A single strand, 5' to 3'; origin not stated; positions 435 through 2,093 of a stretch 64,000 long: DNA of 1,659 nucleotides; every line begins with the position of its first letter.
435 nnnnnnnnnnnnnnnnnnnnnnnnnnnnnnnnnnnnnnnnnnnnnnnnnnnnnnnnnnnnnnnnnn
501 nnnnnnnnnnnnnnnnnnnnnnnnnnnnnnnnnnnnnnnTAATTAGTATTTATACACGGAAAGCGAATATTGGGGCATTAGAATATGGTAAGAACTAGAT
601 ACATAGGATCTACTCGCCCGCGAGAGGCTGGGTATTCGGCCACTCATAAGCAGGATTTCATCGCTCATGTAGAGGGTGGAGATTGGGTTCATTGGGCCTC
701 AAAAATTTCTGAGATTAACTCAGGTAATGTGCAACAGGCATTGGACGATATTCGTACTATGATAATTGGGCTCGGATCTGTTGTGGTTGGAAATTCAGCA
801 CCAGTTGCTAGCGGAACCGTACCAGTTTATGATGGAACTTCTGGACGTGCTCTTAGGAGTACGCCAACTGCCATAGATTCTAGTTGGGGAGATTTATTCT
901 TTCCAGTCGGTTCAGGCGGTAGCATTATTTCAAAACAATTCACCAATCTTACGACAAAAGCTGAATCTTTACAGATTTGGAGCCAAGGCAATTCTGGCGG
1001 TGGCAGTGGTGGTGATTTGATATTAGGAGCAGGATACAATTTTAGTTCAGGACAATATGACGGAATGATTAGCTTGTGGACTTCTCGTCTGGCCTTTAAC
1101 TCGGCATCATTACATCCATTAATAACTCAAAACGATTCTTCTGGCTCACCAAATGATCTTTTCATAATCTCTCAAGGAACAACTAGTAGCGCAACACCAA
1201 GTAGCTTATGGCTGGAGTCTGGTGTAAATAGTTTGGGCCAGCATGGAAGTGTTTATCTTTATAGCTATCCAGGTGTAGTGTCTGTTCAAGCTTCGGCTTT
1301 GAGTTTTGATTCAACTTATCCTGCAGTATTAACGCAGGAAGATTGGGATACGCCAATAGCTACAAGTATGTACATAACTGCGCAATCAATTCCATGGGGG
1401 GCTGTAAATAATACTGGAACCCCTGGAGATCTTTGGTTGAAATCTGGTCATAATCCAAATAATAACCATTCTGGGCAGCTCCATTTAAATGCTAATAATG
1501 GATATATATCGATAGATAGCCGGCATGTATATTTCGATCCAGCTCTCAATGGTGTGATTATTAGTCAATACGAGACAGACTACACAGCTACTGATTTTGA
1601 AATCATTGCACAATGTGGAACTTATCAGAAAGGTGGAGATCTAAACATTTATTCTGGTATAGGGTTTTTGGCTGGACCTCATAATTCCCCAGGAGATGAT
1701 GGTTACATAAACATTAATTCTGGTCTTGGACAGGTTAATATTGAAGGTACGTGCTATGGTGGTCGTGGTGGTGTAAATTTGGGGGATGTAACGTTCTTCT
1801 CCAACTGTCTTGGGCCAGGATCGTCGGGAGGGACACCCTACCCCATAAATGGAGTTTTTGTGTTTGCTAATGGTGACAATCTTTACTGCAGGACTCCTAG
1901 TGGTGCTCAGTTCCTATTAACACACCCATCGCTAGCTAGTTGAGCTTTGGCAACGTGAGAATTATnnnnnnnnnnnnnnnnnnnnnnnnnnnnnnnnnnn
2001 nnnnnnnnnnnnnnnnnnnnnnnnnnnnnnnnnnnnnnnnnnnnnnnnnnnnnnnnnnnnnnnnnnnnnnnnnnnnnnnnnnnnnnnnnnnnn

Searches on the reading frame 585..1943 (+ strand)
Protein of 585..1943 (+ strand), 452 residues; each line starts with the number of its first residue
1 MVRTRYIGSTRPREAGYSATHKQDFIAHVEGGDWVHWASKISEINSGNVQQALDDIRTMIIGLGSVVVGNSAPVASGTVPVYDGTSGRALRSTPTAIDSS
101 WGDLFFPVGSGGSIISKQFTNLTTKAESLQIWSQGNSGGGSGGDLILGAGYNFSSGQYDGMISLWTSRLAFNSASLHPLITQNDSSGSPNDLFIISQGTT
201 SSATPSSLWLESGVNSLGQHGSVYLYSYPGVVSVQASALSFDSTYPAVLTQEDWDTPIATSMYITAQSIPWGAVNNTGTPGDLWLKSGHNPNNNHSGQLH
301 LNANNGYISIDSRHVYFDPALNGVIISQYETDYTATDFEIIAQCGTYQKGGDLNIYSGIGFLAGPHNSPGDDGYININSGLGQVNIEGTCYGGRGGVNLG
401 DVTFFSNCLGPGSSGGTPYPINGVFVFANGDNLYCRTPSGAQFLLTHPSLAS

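Call 21: search_protein_families(library=pfam, proteins=[window:585-1940:+], max_evalue=0.1)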
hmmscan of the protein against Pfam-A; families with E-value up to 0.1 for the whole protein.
window:585-1940:+ (452 aa): 0 families

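Call 29: search_protein_families(library=phrogs, proteins=[window:585-1940:+], max_evalue=0.01)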
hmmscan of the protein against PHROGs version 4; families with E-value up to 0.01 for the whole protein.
window:585-1940:+ (452 aa): 0 families

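Call 96: find_encoding_contigs(protein=window:585-1943:+, flank=10000, max_places=2)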
Protein window:585-1943:+ (452 aa): 3 contigs read that carry it; 2 places shown.
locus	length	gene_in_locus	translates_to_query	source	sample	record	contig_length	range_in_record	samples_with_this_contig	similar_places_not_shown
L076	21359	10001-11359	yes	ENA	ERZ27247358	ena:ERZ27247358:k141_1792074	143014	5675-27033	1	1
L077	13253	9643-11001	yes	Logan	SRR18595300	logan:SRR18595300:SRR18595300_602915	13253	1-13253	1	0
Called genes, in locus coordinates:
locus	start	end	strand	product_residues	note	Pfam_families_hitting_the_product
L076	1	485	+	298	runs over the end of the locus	-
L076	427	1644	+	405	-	-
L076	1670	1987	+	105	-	-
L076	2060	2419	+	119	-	-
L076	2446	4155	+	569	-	-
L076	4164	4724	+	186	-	-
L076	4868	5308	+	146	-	PF23140:Gp80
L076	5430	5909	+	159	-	-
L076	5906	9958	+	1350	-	-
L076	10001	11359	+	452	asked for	-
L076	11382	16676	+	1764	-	-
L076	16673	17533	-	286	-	-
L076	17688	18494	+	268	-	-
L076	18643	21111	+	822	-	-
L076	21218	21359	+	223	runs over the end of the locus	-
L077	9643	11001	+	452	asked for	-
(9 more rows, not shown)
